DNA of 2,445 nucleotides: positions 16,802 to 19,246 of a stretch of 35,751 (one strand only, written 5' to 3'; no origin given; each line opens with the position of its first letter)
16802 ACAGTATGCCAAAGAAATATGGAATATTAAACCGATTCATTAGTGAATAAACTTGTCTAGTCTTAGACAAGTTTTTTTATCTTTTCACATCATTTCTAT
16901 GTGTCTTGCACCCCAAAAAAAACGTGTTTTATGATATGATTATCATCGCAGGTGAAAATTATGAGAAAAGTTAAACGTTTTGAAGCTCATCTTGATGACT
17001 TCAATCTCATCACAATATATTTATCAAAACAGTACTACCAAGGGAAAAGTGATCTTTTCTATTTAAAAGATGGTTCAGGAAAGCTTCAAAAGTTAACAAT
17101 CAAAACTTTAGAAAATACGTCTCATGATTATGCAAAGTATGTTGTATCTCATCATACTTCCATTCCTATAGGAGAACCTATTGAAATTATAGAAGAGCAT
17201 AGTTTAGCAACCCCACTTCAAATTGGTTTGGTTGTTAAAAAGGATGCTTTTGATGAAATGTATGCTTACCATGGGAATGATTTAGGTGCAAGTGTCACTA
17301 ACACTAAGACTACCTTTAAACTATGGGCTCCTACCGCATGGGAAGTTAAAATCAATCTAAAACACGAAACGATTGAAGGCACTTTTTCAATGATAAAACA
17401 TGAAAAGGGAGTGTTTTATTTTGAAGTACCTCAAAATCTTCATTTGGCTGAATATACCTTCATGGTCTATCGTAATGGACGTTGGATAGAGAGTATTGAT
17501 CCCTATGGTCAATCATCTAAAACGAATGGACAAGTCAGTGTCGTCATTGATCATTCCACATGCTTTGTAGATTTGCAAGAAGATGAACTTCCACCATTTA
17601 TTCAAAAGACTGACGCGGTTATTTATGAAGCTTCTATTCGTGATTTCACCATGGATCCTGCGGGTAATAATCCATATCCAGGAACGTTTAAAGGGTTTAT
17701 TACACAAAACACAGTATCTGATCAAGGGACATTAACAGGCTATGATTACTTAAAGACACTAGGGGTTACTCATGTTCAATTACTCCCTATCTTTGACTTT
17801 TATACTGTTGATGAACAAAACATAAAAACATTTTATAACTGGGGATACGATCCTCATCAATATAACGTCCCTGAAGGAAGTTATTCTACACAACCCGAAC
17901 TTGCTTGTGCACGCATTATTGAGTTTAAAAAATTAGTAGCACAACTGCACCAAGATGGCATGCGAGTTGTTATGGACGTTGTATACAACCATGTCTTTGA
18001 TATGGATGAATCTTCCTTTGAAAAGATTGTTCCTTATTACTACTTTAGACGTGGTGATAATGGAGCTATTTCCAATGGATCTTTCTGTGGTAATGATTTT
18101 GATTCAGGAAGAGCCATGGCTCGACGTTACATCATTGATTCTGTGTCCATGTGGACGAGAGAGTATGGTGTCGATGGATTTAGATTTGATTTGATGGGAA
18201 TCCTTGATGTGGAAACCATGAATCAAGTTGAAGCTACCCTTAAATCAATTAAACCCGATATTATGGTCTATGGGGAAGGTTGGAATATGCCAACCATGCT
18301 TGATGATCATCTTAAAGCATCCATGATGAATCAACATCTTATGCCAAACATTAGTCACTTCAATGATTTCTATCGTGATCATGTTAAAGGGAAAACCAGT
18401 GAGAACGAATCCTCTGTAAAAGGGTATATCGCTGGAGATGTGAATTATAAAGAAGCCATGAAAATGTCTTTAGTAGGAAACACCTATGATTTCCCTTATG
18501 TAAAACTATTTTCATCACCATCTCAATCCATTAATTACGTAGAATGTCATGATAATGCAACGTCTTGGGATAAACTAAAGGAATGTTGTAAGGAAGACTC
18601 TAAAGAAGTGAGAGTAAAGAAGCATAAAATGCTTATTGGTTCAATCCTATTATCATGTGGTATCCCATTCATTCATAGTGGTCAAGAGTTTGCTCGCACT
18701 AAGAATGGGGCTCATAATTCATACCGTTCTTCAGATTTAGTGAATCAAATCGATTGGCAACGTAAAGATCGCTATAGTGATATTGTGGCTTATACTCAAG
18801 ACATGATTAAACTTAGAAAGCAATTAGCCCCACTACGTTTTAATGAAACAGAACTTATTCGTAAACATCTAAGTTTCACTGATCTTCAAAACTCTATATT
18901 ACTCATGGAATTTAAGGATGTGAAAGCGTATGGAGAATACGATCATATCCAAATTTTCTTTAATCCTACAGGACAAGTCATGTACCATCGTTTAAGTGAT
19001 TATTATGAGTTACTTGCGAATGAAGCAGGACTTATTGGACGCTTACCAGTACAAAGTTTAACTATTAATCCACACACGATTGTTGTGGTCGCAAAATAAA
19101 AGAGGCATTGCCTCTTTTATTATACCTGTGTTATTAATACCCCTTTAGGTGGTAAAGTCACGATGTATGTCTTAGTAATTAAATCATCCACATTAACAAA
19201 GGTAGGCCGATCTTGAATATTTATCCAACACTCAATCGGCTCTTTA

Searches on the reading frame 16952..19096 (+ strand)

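Call 83: search_protein_families(library=padloc, proteins=[L026:1132-2409:+], max_evalue=0.1)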
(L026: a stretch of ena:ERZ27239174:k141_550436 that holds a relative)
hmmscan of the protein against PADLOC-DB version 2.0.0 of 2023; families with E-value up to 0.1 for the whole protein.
L026:1132-2409:+ (425 aa): 8 families
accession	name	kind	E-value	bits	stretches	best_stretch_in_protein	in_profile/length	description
PDLC04790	PDC-S01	-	2.9e-57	192.3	1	6-423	10-417/422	-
PDLC04787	PDC-S01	-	2.1e-24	84.1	1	8-420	11-402/412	-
PDLC04789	PDC-S01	-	7.1e-23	79.2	1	9-371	3-344/375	-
PDLC04786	PDC-S01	-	1.1e-10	38.9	1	59-390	73-405/439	-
PDLC04788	PDC-S01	-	1.3e-10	38.8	1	76-369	87-384/448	-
PDLC04791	PDC-S01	-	4.3e-10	36.8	1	165-382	156-365/395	-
PDLC04792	PDC-S01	-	2.4e-06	24.4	1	62-370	75-387/452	-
PDLC04140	mad8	-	0.0008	17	1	14-53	18-57/314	mads_8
